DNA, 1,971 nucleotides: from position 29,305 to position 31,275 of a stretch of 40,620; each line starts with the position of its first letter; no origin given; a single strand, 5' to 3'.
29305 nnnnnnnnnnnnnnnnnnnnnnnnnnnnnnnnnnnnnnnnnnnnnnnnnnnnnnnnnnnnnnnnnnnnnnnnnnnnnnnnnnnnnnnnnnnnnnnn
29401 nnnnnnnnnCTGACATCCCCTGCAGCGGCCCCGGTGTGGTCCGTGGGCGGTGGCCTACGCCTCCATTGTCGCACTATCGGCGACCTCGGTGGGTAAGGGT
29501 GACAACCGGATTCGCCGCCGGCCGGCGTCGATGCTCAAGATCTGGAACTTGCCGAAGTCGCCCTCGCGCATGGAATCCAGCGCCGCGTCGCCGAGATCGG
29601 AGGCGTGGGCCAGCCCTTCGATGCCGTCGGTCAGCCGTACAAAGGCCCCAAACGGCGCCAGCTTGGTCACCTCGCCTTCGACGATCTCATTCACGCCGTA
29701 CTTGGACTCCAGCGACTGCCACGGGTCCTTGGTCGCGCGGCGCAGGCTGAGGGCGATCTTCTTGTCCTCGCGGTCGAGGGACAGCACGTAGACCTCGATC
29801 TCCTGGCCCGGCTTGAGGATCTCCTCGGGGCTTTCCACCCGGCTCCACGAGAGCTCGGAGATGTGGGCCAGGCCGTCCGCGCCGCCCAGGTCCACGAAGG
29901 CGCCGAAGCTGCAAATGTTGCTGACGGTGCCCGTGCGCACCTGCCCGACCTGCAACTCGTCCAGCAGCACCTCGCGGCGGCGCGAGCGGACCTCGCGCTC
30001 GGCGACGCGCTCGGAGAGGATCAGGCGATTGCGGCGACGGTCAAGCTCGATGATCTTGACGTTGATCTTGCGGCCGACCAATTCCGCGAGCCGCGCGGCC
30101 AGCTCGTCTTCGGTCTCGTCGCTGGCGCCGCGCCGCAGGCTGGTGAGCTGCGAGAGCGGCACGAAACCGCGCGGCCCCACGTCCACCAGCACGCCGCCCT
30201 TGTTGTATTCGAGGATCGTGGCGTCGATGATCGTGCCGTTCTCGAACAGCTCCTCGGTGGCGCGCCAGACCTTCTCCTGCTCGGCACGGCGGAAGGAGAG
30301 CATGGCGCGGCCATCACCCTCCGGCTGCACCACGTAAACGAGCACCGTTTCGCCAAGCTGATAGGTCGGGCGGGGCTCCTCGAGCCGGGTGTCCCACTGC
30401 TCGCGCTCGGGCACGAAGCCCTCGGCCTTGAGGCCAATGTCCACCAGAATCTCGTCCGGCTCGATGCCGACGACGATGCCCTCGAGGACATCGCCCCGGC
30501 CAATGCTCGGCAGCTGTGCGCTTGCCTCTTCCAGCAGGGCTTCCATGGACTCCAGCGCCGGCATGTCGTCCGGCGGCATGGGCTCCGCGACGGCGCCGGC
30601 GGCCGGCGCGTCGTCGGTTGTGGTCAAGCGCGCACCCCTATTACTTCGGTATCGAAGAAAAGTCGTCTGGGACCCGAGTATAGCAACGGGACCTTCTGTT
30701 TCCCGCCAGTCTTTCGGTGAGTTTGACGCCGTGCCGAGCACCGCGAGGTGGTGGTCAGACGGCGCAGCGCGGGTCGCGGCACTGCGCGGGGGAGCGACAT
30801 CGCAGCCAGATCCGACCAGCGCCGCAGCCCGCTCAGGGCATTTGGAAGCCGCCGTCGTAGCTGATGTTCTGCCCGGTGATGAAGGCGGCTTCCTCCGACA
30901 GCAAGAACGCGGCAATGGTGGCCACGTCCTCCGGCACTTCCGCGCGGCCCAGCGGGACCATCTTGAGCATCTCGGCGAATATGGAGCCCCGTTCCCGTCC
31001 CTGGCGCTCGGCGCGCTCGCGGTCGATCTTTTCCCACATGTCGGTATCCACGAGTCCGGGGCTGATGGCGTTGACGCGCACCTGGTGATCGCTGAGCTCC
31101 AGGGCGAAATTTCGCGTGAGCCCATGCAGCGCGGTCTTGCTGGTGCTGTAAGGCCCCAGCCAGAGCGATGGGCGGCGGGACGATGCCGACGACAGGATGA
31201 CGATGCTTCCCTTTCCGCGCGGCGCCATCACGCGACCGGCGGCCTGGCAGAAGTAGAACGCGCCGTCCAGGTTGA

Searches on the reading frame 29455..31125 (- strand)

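Call 13: search_protein_families(library=pfam, proteins=[window:29455-31125:-], max_evalue=0.001)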
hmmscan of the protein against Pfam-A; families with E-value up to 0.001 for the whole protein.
window:29455-31125:- (556 aa): 2 families
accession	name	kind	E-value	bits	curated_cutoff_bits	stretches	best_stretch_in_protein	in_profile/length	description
PF00575.29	S1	-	4.5e-59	197.2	22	4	391-462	2-74/74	S1 RNA binding domain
PF23459.1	S1_RRP5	-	7.9e-17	62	27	1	391-461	1-72/72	RRP5 S1 domain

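Call 72: search_protein_families(library=pfam, proteins=[L001:12897-14885:+, L079:15202-16920:+], max_evalue=0.1)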
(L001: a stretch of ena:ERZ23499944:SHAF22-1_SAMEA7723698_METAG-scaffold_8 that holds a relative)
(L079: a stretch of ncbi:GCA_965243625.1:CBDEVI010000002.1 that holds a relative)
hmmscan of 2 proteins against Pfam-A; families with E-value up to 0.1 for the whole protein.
L001:12897-14885:+ (662 aa): 4 families
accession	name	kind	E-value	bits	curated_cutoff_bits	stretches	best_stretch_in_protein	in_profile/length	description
PF00560.39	LRR_1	-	2.2e-14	50.9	20.6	1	398-420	1-23/23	Leucine Rich Repeat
PF13855.12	LRR_8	-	4.5e-12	46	27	2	327-385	3-61/61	Leucine rich repeat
PF23598.1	LRR_14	-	1.1e-08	34.7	40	1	393-464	43-108/353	Leucine-rich repeat region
PF12799.13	LRR_4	-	1.6e-06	28.6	27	1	398-433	2-36/44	Leucine Rich repeats (2 copies)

L079:15202-16920:+ (572 aa): 10 families
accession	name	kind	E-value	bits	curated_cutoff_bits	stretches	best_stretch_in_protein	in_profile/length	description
PF00560.39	LRR_1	-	1.7e-62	194.2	20.6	9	317-339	1-23/23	Leucine Rich Repeat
PF12799.13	LRR_4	-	1.4e-48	162.2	27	8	316-356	1-39/44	Leucine Rich repeats (2 copies)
PF23598.1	LRR_14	-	2.1e-44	152.1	40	6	188-324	14-147/353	Leucine-rich repeat region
PF13855.12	LRR_8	-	9e-40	134.7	27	9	293-352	2-61/61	Leucine rich repeat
PF23211.1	LRR_LRWD1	-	2e-10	41.2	28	2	354-424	31-98/190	Leucine-rich repeat and WD repeat-containing protein 1, LRR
PF24758.1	LRR_At5g56370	-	7.8e-10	39.2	27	1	312-372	7-69/227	FBD-associated F-box protein At5g56370, LRR repeats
PF13516.12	LRR_6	-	2.5e-07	30.7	23.4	0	315-330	2-17/24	Leucine Rich repeat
PF25013.1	LRR_Zer-1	-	1e-06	29.3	27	0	383-444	3-62/137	Zer-1-like, Leucine-rich repeats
PF24141.1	LRR_ComC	-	2.7e-06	27.7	27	0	194-285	189-273/288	EGF-like domain-containing protein ComC LRR domain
PF24048.1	LRR_NXF1-5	-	0.0002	21.4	30.5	0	196-239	80-123/142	NXF1/2/3/5 leucine-rich repeat domain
